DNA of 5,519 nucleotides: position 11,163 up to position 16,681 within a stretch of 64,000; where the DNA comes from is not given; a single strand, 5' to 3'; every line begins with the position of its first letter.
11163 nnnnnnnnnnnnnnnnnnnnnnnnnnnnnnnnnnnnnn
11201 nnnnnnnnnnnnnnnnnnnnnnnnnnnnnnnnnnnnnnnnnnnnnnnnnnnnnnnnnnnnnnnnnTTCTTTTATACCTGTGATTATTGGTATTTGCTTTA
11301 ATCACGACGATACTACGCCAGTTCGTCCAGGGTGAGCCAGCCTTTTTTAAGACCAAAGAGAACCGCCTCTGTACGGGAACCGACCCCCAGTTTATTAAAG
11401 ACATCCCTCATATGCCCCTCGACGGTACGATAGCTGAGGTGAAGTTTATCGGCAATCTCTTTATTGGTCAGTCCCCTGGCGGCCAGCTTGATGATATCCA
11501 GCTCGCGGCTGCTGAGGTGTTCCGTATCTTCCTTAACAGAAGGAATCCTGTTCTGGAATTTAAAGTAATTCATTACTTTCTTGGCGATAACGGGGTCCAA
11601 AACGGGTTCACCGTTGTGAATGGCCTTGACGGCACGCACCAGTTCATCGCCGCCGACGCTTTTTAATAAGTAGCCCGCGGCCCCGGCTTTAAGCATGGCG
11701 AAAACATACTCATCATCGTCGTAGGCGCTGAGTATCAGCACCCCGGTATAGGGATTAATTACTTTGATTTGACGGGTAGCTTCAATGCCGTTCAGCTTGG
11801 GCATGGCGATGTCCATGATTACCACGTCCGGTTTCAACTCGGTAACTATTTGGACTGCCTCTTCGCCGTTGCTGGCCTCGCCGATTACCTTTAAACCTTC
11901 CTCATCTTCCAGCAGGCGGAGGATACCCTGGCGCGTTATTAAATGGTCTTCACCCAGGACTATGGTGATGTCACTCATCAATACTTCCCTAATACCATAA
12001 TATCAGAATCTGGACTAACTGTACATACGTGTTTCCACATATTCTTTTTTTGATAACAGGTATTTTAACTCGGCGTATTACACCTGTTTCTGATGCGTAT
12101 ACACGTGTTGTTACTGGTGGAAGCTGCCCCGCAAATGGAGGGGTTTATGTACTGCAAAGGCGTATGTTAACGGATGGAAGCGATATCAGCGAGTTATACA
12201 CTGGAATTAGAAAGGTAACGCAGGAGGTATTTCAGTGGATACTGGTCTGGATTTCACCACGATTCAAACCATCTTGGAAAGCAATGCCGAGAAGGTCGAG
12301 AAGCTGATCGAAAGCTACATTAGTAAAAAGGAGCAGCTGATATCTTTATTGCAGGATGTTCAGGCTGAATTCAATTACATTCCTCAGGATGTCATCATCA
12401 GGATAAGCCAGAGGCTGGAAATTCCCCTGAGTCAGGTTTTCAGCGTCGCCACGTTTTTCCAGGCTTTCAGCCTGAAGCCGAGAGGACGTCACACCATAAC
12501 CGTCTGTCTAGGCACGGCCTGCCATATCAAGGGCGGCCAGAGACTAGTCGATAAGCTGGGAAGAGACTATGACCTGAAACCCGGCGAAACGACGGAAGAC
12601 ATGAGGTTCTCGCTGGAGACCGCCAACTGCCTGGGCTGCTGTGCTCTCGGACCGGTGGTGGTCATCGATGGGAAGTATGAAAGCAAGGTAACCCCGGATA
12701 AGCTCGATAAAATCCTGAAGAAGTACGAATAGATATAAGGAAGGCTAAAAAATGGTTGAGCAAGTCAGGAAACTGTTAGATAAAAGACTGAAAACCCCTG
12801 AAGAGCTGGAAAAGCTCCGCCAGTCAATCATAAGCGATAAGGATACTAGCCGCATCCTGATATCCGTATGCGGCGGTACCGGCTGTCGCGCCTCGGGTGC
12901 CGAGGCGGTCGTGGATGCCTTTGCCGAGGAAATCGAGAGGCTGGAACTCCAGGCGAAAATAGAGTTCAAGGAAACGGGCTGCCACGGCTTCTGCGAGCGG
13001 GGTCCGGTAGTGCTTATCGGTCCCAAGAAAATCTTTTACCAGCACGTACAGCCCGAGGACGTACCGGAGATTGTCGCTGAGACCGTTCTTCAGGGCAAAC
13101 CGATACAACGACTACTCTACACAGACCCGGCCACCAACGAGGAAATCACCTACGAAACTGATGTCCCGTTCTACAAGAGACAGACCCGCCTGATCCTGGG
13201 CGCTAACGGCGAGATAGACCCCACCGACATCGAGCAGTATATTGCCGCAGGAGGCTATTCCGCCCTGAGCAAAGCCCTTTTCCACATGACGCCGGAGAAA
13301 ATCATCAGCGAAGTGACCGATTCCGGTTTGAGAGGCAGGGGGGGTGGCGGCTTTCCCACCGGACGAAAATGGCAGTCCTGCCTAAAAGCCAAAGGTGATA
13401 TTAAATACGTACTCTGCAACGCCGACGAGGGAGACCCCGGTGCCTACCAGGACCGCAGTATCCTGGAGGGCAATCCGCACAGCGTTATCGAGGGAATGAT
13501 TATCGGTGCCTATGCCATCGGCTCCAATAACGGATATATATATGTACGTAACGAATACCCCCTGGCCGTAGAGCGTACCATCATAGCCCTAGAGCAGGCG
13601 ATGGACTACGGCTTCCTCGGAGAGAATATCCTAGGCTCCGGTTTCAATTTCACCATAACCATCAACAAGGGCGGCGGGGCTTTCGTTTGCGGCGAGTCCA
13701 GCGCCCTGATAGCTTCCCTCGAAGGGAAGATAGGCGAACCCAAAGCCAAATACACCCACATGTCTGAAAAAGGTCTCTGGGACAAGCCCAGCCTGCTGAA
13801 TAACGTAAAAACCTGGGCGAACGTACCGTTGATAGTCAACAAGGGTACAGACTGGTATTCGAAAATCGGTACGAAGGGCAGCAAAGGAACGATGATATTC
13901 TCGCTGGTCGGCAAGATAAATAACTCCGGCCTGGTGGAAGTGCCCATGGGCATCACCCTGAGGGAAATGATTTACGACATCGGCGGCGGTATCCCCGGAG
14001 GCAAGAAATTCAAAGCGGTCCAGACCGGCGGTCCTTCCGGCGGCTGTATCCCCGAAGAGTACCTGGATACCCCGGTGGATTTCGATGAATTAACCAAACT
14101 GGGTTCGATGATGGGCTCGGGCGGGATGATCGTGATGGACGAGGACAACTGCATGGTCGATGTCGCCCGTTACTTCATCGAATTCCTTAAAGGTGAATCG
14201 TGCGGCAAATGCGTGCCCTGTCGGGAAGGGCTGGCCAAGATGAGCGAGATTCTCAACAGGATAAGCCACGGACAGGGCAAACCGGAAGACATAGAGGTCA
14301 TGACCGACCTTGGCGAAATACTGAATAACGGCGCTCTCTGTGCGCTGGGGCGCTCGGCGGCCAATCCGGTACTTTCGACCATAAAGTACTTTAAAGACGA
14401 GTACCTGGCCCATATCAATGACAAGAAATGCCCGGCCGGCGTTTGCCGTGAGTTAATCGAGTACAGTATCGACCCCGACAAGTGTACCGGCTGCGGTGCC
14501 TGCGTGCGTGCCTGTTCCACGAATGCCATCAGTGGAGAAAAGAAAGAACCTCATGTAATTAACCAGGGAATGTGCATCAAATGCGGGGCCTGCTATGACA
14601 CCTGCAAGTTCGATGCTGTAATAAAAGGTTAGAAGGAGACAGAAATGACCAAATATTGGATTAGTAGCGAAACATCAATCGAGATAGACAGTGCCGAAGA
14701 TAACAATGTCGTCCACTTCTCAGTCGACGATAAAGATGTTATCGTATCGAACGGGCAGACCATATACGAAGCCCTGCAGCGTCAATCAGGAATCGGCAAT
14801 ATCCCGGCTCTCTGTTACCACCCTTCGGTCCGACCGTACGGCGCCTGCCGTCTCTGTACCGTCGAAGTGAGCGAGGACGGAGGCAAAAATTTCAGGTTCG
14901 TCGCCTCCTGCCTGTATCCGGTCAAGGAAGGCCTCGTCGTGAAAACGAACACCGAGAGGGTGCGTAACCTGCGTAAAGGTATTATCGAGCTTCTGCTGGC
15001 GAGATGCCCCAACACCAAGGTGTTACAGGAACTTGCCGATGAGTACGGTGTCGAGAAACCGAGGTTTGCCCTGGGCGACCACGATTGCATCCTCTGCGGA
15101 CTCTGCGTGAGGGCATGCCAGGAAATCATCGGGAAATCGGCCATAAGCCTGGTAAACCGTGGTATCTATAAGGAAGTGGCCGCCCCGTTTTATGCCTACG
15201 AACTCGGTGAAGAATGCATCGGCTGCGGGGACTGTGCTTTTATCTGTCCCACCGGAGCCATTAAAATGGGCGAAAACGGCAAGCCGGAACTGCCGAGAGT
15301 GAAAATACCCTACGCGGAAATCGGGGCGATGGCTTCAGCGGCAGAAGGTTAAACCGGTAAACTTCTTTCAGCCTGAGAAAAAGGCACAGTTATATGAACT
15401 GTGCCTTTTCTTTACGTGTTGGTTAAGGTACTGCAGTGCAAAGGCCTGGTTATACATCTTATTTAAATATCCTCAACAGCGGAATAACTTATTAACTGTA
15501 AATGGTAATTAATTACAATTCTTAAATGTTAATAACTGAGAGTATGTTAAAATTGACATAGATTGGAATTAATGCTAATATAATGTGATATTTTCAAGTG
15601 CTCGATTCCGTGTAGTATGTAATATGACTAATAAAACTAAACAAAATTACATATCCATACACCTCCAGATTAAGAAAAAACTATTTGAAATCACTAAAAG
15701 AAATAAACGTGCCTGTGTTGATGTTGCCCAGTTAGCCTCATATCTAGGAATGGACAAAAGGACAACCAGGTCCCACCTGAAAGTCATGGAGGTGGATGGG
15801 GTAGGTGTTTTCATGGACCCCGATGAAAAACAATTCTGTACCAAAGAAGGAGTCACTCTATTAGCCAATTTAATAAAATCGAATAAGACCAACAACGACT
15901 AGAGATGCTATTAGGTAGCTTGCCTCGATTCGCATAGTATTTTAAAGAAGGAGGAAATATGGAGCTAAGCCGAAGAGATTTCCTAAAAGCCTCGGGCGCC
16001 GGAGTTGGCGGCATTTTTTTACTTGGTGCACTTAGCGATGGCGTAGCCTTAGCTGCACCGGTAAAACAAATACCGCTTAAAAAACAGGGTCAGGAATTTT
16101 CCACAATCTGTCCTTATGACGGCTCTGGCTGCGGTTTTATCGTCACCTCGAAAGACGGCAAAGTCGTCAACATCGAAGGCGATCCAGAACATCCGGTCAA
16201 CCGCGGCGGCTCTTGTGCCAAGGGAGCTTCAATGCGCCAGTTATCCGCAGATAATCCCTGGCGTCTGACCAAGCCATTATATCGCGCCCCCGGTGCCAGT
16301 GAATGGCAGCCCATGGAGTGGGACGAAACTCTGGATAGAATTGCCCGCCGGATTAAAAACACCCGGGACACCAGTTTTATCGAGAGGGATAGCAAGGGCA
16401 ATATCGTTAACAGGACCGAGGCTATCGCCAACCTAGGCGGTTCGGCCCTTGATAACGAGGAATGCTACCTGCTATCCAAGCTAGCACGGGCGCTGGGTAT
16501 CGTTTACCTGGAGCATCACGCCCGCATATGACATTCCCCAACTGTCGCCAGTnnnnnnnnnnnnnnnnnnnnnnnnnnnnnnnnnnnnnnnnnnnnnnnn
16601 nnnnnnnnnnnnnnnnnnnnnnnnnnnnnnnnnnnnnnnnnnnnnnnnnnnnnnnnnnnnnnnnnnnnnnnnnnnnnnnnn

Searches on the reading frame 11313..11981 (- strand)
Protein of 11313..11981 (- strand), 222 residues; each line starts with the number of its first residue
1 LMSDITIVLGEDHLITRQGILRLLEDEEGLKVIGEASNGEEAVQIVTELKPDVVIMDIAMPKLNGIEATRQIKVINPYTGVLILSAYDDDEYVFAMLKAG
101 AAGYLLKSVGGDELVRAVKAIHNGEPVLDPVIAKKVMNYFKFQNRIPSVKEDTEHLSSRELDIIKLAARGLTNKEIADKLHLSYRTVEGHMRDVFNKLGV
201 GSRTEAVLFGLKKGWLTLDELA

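Call 8: search_protein_families(library=pfam, proteins=[window:11313-11981:-], max_evalue=0.01)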
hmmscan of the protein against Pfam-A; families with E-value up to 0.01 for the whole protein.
window:11313-11981:- (222 aa): 7 families
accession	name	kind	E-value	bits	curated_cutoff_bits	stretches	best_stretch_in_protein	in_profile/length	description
PF00072.30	Response_reg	-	1.3e-27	96.6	30.2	1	8-119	2-111/111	Response regulator receiver domain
PF00196.25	GerE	-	1.5e-18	66.6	23.5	1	155-208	2-55/57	Bacterial regulatory proteins, luxR family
PF13384.12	HTH_23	-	2.3e-06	27.7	24.6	1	159-188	6-35/50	Homeodomain-like domain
PF08281.18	Sigma70_r4_2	-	0.00014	21.8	25.7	1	154-192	9-48/54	Sigma-70, region 4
PF13518.12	HTH_28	-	0.00022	21.7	25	1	161-192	3-34/52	Helix-turn-helix domain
PF13412.12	HTH_24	-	0.00094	19.1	21.9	0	168-192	16-39/48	Winged helix-turn-helix DNA-binding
PF04545.22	Sigma70_r4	-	0.0034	17.3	24.1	1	155-198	4-48/50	Sigma-70, region 4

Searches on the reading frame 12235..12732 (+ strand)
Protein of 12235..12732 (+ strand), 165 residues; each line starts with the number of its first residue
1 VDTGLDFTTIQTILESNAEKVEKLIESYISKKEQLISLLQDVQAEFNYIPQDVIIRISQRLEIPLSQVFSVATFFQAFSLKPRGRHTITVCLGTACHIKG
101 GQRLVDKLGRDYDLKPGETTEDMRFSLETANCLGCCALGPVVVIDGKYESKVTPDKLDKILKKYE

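Call 50: search_protein_families(library=pfam, proteins=[window:12235-12732:+], max_evalue=0.00001)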
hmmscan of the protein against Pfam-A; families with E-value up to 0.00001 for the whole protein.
window:12235-12732:+ (165 aa): 1 family
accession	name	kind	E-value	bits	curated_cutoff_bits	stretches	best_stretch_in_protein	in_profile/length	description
PF01257.25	2Fe-2S_thioredx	-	1.4e-48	164.9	24.8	1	22-164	2-144/145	Thioredoxin-like [2Fe-2S] ferredoxin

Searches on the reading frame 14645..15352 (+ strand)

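Call 50: search_protein_families(library=pfam, proteins=[window:14645-15352:+], max_evalue=0.00001)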
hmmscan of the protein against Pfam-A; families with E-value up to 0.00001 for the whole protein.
window:14645-15352:+ (235 aa): 7 families
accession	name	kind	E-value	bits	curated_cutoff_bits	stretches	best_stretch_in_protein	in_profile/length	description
PF13510.11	Fer2_4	-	5.3e-15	55.7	22.8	1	22-103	3-81/82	2Fe-2S iron-sulfur cluster binding domain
PF12838.12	Fer4_7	-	2e-09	38.2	27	0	191-214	2-25/52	4Fe-4S dicluster domain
PF13237.11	Fer4_10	-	1.6e-07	31.6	25.5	0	189-213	7-33/53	4Fe-4S dicluster domain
PF14697.11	Fer4_21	-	3.8e-07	30.6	35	1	145-208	5-59/59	4Fe-4S dicluster domain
PF00037.32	Fer4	-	4e-07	30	21.1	0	189-207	6-24/24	4Fe-4S binding domain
PF13187.11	Fer4_9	-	9.6e-07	29.2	27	1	147-206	1-52/52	4Fe-4S dicluster domain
PF00111.32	Fer2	-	8.1e-06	26.1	21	1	28-93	4-76/77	2Fe-2S iron-sulfur cluster binding domain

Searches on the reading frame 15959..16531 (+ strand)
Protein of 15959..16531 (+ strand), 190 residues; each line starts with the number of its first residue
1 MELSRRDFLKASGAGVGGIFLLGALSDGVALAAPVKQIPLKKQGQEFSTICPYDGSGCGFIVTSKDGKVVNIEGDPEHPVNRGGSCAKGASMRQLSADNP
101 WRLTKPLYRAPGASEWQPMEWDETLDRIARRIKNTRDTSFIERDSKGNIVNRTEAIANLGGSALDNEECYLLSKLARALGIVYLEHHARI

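Call 50: search_protein_families(library=pfam, proteins=[window:15959-16531:+], max_evalue=0.00001)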
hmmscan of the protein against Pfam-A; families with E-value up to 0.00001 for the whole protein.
window:15959-16531:+ (190 aa): 2 families
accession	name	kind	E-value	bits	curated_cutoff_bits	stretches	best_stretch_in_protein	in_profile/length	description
PF04879.21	Molybdop_Fe4S4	-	2.7e-17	62.9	22.7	1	47-95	4-52/55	Molybdopterin oxidoreductase Fe4S4 domain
PF00384.28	Molybdopterin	-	9.5e-06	25.3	24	0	102-181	1-69/353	Molybdopterin oxidoreductase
